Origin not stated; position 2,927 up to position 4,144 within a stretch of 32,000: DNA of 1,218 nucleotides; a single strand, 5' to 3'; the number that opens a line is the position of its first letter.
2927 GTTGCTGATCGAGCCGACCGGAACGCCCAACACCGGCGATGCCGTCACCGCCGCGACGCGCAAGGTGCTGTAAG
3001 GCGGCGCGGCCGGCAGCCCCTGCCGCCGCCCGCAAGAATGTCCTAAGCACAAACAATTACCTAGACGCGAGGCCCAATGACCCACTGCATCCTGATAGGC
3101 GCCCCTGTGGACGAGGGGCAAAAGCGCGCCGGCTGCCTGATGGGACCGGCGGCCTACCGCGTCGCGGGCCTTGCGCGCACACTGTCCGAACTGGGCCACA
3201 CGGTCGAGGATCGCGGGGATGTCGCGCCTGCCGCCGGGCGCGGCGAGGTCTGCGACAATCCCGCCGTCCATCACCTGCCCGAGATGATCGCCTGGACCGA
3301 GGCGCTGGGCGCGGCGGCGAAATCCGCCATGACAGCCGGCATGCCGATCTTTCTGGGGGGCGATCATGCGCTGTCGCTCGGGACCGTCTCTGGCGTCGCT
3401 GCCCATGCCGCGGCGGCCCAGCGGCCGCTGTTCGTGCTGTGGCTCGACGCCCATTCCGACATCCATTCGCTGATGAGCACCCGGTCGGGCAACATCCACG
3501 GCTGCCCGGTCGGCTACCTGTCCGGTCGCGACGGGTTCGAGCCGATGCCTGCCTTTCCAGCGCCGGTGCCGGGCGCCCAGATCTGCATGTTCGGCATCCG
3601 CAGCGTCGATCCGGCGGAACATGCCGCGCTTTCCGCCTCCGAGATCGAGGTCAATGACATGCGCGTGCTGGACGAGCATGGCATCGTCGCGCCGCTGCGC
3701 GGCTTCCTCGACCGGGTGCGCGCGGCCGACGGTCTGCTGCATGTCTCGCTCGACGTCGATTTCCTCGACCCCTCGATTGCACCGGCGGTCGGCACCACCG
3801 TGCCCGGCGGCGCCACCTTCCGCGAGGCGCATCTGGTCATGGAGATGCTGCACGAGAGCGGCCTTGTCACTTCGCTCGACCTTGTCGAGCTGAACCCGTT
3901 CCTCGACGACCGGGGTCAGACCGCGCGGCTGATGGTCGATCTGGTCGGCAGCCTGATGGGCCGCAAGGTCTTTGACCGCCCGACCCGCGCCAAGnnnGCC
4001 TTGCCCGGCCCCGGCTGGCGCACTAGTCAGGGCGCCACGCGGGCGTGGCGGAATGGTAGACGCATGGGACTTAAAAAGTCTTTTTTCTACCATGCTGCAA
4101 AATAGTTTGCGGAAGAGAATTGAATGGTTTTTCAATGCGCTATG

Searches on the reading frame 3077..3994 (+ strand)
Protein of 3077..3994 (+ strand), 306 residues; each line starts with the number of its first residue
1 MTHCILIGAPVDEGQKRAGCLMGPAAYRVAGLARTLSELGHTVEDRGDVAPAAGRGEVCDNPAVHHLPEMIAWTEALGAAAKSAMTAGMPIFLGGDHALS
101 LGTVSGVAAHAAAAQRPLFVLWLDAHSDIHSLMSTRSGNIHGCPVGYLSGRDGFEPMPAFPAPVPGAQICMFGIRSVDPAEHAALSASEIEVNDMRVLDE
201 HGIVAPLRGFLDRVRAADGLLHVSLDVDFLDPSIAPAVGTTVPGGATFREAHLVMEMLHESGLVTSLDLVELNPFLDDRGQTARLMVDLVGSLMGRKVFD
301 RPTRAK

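Call 10: search_protein_families(library=pfam, proteins=[window:3077-3994:+])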
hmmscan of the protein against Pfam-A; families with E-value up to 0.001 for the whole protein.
window:3077-3994:+ (306 aa): 1 family
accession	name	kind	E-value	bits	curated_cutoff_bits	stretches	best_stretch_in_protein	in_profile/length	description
PF00491.26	Arginase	-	3.9e-68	230.4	22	1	4-294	3-279/280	Arginase family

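Call 11: find_encoding_contigs(protein=window:3077-3994:+, flank=3000, max_places=6)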
Protein window:3077-3994:+ (306 aa): no gene with exactly this product is on record in the collection.

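Call 26: find_homologous_proteins(query=window:3077-3994:+, max_evalue=1e-50)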
Query window:3077-3994:+ (306 aa): 7988 proteins with E <= 1e-50 among 8000 candidates; the best 120 are listed.
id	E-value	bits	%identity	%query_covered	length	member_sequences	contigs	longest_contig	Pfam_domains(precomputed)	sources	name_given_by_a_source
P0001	7.1e-200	681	100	100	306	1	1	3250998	PF00491.27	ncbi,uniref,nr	ncbi:arginase [Paracoccus suum]|uniref:Arginase n=1 Tax=Paracoccus suum TaxID=2259340 RepID=A0A344PJ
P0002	6.6e-183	625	92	100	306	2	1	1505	PF00491.27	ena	-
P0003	4.1e-175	600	89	100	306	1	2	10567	PF00491.27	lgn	-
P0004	7.0e-175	599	88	100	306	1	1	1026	PF00491.27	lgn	-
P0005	2.7e-168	577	83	100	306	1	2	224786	PF00491.27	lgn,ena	-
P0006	6.5e-168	576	83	100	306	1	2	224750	PF00491.27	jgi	-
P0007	5.9e-167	573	83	100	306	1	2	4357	PF00491.27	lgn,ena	-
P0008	7.1e-167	573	82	100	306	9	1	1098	PF00491.27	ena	-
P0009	1.4e-166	572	83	100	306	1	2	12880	PF00491.27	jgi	-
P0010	1.5e-166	571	85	100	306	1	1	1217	PF00491.27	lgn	-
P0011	4.2e-166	570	83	99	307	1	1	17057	PF00491.27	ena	-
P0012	5.1e-166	570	82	100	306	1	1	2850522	PF00491.27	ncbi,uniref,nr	ncbi:arginase [Paracoccus sp. MBLB3053]|uniref:Arginase n=1 Tax=Paracoccus aurantius TaxID=3073814 R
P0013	8.5e-166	569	83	99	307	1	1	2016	PF00491.27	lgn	-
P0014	1.1e-165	569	84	100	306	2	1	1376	PF00491.27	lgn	-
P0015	1.8e-164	565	82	100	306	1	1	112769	PF00491.27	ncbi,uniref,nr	ncbi:arginase [Paracoccus aestuariivivens]|uniref:Arginase n=1 Tax=Paracoccus aestuariivivens TaxID=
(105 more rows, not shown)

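Call 27: find_encoding_contigs(protein=P0012, flank=3000, max_places=2)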
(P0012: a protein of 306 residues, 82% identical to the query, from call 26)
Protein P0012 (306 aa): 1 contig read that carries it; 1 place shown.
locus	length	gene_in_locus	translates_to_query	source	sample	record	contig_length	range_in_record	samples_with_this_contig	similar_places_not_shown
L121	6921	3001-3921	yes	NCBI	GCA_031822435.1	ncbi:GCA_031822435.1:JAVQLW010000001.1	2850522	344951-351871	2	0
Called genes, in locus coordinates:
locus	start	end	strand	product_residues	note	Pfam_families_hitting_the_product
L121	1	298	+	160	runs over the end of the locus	PF00293:NUDIX, PF14815:NUDIX_4 (faint)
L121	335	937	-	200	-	-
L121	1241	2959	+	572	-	PF00133:tRNA-synt_1 (faint), PF09334:tRNA-synt_1g, PF19303:Anticodon_3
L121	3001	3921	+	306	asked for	PF00491:Arginase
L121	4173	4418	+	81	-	PF13773:DUF4170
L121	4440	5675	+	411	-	PF04413:Glycos_transf_N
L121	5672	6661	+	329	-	PF02606:LpxK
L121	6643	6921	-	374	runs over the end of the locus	PF02515:CoA_transf_3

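Call 28: find_encoding_contigs(protein=P0005, flank=3000, max_places=2)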
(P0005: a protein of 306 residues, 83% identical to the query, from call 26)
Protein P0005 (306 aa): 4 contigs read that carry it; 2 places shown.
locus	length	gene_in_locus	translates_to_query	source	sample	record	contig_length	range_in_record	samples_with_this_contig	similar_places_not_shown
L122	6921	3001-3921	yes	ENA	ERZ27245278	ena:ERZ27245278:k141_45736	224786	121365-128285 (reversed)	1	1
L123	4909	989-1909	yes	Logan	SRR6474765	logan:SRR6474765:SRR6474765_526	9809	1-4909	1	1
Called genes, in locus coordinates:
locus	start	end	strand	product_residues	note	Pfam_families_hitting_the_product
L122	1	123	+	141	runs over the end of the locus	PF00293:NUDIX, PF14815:NUDIX_4 (weak)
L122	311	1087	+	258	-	-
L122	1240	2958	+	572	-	PF00133:tRNA-synt_1 (faint), PF09334:tRNA-synt_1g, PF19303:Anticodon_3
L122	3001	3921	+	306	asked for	PF00491:Arginase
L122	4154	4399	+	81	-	PF13773:DUF4170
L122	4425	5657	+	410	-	PF04413:Glycos_transf_N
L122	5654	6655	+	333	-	PF02606:LpxK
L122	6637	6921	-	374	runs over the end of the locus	PF02515:CoA_transf_3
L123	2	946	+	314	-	?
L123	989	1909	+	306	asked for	PF00491:Arginase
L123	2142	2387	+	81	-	PF13773:DUF4170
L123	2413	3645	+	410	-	PF04413:Glycos_transf_N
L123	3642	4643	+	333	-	PF02606:LpxK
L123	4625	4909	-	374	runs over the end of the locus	PF02515:CoA_transf_3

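Call 29: find_encoding_contigs(protein=P0003, flank=3000, max_places=2)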
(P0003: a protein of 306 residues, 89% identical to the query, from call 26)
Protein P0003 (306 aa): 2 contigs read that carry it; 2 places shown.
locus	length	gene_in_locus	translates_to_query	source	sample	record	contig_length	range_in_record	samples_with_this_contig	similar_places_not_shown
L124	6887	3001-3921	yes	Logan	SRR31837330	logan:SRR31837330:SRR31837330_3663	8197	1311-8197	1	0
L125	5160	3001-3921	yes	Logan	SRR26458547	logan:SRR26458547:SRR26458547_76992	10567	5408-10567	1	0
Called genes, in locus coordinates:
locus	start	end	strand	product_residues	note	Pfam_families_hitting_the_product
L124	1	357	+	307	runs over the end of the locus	PF00126:HTH_1, PF03466:LysR_substrate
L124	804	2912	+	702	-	PF07715:Plug, PF00593:TonB_dep_Rec_b-barrel, PF14905:OMP_b-brl_3 (weak)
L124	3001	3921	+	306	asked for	PF00491:Arginase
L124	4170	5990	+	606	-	PF00664:ABC_membrane, PF00005:ABC_tran, PF02463:SMC_N (weak)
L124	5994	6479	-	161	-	PF00188:CAP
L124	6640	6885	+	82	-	?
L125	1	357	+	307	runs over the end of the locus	PF00126:HTH_1, PF03466:LysR_substrate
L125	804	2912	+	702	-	PF07715:Plug, PF00593:TonB_dep_Rec_b-barrel, PF14905:OMP_b-brl_3 (weak)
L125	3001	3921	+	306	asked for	PF00491:Arginase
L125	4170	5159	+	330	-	?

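Call 35: find_encoding_contigs(protein=P0001, flank=10000, max_places=2)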
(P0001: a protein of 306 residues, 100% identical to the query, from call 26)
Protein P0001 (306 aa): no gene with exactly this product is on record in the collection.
